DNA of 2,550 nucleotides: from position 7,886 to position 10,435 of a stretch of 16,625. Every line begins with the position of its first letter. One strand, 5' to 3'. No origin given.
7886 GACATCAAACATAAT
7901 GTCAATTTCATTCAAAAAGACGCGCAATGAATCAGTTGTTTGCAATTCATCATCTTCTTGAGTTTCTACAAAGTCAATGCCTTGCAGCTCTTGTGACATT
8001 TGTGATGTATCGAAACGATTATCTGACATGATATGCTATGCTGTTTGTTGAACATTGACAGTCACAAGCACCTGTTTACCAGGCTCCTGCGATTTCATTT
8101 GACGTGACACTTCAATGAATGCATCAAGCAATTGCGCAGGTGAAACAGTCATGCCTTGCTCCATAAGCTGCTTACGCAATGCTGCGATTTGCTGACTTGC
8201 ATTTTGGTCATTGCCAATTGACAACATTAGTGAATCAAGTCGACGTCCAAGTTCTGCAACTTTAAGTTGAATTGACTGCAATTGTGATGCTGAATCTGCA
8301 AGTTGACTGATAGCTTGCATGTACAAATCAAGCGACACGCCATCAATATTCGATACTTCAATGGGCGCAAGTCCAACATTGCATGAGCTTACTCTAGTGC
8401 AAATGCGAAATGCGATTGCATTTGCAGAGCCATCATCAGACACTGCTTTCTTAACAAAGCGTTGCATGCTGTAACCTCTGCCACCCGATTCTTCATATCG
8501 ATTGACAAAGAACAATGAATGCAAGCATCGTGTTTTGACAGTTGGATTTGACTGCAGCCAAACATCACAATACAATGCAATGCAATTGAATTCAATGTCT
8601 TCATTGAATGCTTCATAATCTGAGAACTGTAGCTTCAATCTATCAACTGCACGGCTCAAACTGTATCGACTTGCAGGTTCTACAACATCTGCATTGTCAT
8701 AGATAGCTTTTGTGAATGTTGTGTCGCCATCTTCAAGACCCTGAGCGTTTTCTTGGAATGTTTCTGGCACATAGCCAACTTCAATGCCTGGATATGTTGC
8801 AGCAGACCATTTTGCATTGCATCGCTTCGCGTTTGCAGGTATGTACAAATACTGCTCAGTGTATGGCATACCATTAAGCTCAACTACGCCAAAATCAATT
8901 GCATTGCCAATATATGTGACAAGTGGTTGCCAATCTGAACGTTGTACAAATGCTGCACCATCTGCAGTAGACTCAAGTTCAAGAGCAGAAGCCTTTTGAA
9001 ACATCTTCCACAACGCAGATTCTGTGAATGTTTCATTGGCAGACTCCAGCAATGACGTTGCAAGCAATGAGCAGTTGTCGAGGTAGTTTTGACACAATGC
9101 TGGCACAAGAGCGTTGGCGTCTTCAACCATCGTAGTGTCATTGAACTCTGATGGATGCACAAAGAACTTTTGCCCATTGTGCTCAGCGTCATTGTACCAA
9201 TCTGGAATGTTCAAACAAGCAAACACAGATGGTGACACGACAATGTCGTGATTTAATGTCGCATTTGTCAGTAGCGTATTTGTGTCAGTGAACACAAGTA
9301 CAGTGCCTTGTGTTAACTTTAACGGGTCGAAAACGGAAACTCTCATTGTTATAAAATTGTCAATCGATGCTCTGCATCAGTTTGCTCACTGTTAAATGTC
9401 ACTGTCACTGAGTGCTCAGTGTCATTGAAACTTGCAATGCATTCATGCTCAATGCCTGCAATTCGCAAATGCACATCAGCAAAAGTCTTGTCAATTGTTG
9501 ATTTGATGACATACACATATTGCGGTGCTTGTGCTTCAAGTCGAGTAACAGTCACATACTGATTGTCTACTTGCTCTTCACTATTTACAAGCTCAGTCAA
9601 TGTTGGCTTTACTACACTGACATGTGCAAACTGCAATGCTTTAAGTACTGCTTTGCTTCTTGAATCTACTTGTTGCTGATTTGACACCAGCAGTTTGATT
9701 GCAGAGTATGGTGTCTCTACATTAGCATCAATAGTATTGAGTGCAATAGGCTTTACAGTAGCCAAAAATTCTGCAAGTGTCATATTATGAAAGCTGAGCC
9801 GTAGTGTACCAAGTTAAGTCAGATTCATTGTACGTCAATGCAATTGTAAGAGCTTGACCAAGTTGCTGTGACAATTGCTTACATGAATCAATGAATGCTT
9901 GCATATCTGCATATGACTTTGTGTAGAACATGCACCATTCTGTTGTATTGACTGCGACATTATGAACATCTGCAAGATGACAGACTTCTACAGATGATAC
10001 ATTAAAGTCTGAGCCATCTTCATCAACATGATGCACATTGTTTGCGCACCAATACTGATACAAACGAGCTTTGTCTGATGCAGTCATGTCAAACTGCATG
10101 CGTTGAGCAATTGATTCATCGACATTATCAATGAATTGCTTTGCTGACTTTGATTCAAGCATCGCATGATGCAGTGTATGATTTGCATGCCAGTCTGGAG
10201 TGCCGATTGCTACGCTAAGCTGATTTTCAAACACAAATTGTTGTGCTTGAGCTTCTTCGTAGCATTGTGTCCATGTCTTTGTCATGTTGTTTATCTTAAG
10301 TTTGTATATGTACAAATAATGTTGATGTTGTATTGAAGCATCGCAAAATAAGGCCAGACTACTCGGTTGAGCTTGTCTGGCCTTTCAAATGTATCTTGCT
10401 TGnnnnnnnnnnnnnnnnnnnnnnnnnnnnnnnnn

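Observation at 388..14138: Thirteen consecutive proteins with no recognisable function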

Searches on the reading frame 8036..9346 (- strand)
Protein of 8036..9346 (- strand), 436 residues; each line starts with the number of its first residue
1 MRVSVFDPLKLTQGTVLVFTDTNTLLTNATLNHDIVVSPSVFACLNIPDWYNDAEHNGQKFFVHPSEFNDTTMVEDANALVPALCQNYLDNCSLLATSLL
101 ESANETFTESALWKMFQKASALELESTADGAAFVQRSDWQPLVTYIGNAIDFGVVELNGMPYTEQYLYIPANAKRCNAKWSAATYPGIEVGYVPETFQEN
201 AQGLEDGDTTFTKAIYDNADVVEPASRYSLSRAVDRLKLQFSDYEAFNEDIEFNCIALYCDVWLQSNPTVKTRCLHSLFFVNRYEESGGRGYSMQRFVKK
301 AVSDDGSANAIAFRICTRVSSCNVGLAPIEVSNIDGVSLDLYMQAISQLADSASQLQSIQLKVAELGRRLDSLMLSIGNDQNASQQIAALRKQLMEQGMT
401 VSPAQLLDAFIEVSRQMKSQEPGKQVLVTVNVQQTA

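Call 4: search_protein_families(library=pfam, max_evalue=0.1, proteins=[window:8036-9346:-])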
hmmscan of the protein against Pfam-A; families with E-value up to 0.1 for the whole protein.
window:8036-9346:- (436 aa): 0 families

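Call 5: search_protein_families(library=phrogs, max_evalue=0.1, proteins=[window:8036-9346:-])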
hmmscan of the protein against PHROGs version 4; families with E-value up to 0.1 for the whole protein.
window:8036-9346:- (436 aa): 0 families

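Call 24: search_solved_structures(query=window:8036-9346:-, max_evalue=1)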
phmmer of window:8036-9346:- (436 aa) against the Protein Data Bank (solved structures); distinct sequences matched with E-value up to 1: 1.
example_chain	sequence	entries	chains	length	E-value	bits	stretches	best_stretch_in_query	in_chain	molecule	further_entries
4u9c_A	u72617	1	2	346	0.71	12.1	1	47-185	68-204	Lactoferrin-binding protein B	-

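Call 40: find_homologous_proteins(query=window:8036-9346:-, max_evalue=0.001)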
Query window:8036-9346:- (436 aa): 4 proteins with E <= 0.001 among 5622 candidates.
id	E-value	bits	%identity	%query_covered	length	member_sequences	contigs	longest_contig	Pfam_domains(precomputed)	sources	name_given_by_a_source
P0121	1.6e-282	955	97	100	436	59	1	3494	-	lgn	-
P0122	1.1e-229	780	78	97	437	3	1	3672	-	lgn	-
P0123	2.2e-127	444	49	100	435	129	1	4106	-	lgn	-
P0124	3.0e-127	443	49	100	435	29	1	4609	-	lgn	-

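Call 59: search_solved_structures(query=A2, max_evalue=10, show_alignments=1)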
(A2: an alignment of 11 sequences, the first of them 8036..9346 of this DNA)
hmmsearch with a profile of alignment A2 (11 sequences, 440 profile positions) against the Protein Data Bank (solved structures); distinct sequences matched with E-value up to 10: 6.
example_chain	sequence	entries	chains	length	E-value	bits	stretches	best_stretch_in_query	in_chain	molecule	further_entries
3htk_B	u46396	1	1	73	1.5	10.5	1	353-422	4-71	Structural maintenance of chromosomes protein 5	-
2xdj_A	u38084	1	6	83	2.3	9.9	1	351-403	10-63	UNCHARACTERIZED PROTEIN YBGF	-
2wz7_A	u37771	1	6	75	3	9.5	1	351-402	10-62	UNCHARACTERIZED PROTEIN YBGF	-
2jee_A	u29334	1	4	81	3.2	9.4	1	342-404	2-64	CELL DIVISION PROTEIN ZAPB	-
9y5f_B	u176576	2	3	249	5.8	8.6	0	350-432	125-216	sc-t-SNARE-5.s.8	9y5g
8glv_Fy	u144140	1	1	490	6.6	8.4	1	352-435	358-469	DUF4201 domain-containing protein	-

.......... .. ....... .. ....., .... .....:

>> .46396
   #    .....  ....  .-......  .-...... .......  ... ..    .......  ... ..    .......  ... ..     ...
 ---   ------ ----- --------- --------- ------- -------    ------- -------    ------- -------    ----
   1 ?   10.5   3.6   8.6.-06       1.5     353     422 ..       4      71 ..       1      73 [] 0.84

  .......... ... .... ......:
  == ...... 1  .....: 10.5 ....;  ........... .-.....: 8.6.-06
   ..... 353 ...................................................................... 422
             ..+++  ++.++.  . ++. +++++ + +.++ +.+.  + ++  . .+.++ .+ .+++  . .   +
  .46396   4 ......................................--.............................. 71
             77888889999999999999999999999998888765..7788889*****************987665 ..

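Call 64: find_homologous_proteins(query=A2, max_evalue=0.00001)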
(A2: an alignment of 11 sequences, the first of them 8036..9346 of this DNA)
Query A2 (11 sequences) (436 aa, profile of the alignment): 16 proteins with E <= 0.00001 among 8000 candidates.
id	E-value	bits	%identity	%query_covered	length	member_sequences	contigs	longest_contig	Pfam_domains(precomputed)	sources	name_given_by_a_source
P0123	4.4e-192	657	49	100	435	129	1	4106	-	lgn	-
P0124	4.8e-186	637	49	100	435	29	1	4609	-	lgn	-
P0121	4.6e-181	620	97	100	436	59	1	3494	-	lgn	-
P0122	6.6e-181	620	78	97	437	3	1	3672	-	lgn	-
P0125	5.9e-139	482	23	77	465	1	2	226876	-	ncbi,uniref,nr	ncbi:hypothetical protein HYO65_gp171 [Tenacibaculum phage PTm1]|uniref:Uncharacterized protein n=2 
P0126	7.6e-119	415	23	90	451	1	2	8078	-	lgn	-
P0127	7.6e-117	409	25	86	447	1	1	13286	-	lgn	-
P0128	2.3e-115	404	21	90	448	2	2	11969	-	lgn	-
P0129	2.8e-114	400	22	92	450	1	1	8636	-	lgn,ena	-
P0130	1.4e-111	391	26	87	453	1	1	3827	-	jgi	jgi:hypothetical protein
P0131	8.6e-110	385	25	88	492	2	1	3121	-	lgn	-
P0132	1.1e-109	385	25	88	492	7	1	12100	-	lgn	-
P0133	2.3e-109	384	27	73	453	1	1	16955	-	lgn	-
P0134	2.4e-105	371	27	86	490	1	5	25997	-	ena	-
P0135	1.2e-45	174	22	92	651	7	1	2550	-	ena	-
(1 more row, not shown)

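Call 74: predict_structure(alignment_id=A4)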
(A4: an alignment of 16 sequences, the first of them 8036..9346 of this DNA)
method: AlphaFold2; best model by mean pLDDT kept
length: 436 residues; sequences in the alignment: 16
mean_pLDDT: 57.3   pTM: 0.59
mean pLDDT of the five models: 57.3, 55.0, 50.3, 49.7, 36.1
residues with pLDDT >= 90: 9; 70-90: 120; 50-70: 130; < 50: 177
segments of 3 or more residues with pLDDT < 50: 1-14, 57-74, 96-99, 157-161, 186-229, 319-360, 378-381, 394-410, 412-414, 416-436
pLDDT, mean of each block of 10 residues (from residue 1): 26 52 62 75 86 52 34 50 56 50 68 72 76 81 86 55 65 84 59 38 33 37 43 69 84 86 83 79 66 77 64 56 30 29 32 43 54 50 52 46 46 48 43 33
secondary structure, 60 per line:
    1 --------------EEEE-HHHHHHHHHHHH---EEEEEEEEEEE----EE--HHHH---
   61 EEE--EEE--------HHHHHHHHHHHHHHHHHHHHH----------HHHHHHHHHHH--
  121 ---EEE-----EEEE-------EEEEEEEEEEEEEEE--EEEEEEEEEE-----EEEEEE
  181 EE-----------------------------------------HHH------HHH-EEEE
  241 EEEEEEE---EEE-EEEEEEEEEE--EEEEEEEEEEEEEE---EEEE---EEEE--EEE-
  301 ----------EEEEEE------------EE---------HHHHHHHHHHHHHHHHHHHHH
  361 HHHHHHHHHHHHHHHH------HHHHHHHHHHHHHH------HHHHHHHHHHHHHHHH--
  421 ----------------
elements in order: E15-18 H20-31 E35-45 H54-57 E61-63 E66-68 H77-97 H108-118 E124-126 E132-135 E143-157 E160-169 E175-182 E237-247 E251-253 E255-264 E267-280 E284-287 E291-294 E297-299 E311-316 H340-376 H383-396 H403-418

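Call 88: fold_search(model_id=the predicted structure, library=pdb)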
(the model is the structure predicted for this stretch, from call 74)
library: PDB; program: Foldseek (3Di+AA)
matches with E <= 10: 154; with E <= 0.001: 0
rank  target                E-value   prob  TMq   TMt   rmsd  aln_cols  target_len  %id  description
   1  6cb8                  1.2e-01  0.02  0.08  0.12  24.5       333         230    9  Cryo-EM structure of the Gasdermin A3 membrane pore (released 2018-04-25)
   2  7pdz_E                3.9e-01  0.10  0.08  0.13  24.5       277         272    8  Structure of capping protein bound to the barbed end of a cytoplasmic actin filament (released 2021-09-01)
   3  6tps_P                4.4e-01  0.05  0.07  0.06  21.4       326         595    7  early intermediate RNA Polymerase I Pre-initiation complex - eiPIC (released 2020-03-18)
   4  8iwh_O                7.7e-01  0.02  0.09  0.12  18.8       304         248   10  Structure and characteristics of a photosystem II supercomplex containing monomeric LHCX and dimeric FCPII antennae fr (released 2023-10-25)
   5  5w5y_O                8.6e-01  0.03  0.08  0.06  21.8       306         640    9  RNA polymerase I Initial Transcribing Complex (released 2017-07-26)
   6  7t5q_I                9.1e-01  0.02  0.06  0.08  25.2       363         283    7  Cryo-EM Structure of a Transition State of Arp2/3 Complex Activation (released 2023-06-14)
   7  3dcd_A                1.3e+00  0.01  0.09  0.11  18.4       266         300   10  X-ray structure of the galactose mutarotase related enzyme Q5FKD7 from Lactobacillus acidophilus at the resolution 1.9 (released 2008-07-29)
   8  6wts_A                1.4e+00  0.01  0.07  0.06  19.5       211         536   10  CryoEM structure of the C. sordellii lethal toxin TcsL in complex with SEMA6A (released 2020-07-08)
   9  5w64_O                1.4e+00  0.02  0.08  0.06  21.4       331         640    8  RNA Polymerase I Initial Transcribing Complex State 1 (released 2017-07-26)
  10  8wb4_O                1.4e+00  0.01  0.08  0.12  17.5       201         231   11  Structure of PSII-ACPII supercomplex from cryptophyte algae (released 2024-06-05)
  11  6vfe_A                1.4e+00  0.01  0.06  0.09  24.8       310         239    8  Gasdermin D pore (released 2021-04-21)
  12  7y4o_A                1.5e+00  0.01  0.07  0.06  20.1       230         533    9  Rat Semaphorin 6D extracellular region (released 2022-10-19)
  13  9xrl_C                1.6e+00  0.01  0.08  0.08  20.4       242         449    5  Structure of mouse cytoplasmic lattice (CPL) repeating unit (released 2026-03-18)
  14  8h0z_A                1.7e+00  0.01  0.06  0.04  19.4       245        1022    8  Structure of SARS-CoV-1 Spike Protein with Engineered x1 Disulfide (S370C and D967C), Locked-122 Conformation (released 2022-11-09)
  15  7y9s_A                1.8e+00  0.01  0.06  0.03  22.7       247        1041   10  Cryo-EM structure of apo SARS-CoV-2 Omicron spike protein (S-2P-GSAS) (released 2022-08-31)
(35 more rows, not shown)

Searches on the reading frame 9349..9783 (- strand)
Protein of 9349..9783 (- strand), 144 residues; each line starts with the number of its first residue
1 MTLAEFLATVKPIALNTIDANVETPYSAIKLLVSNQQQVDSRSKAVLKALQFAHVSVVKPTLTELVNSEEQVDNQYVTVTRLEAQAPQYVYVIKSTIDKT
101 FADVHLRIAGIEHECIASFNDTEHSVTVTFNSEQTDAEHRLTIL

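Call 4: search_protein_families(library=pfam, max_evalue=0.1, proteins=[window:9349-9783:-])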
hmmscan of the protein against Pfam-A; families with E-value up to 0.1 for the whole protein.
window:9349-9783:- (144 aa): 0 families

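Call 5: search_protein_families(library=phrogs, max_evalue=0.1, proteins=[window:9349-9783:-])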
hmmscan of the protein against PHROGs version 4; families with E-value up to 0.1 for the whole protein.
window:9349-9783:- (144 aa): 0 families

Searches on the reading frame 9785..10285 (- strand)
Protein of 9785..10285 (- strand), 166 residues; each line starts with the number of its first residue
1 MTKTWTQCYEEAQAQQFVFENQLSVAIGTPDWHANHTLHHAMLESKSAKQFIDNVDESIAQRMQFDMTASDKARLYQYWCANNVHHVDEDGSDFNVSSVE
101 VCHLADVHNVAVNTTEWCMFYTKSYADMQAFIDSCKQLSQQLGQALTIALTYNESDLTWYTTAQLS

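Call 4: search_protein_families(library=pfam, max_evalue=0.1, proteins=[window:9785-10285:-])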
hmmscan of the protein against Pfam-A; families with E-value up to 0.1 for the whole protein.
window:9785-10285:- (166 aa): 3 families
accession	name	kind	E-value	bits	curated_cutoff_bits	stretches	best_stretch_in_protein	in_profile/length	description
PF16146.10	DUF4854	-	0.036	14.9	28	0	43-88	5-50/102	Domain of unknown function (DUF4854)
PF10157.14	BORCS6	-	0.046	14.3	35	0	107-145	45-83/101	BLOC-1-related complex sub-unit 6 C-terminal helix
PF01329.24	Pterin_4a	-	0.058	14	26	0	119-162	29-72/91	Pterin 4 alpha carbinolamine dehydratase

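Call 5: search_protein_families(library=phrogs, max_evalue=0.1, proteins=[window:9785-10285:-])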
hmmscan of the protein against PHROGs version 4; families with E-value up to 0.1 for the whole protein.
window:9785-10285:- (166 aa): 0 families
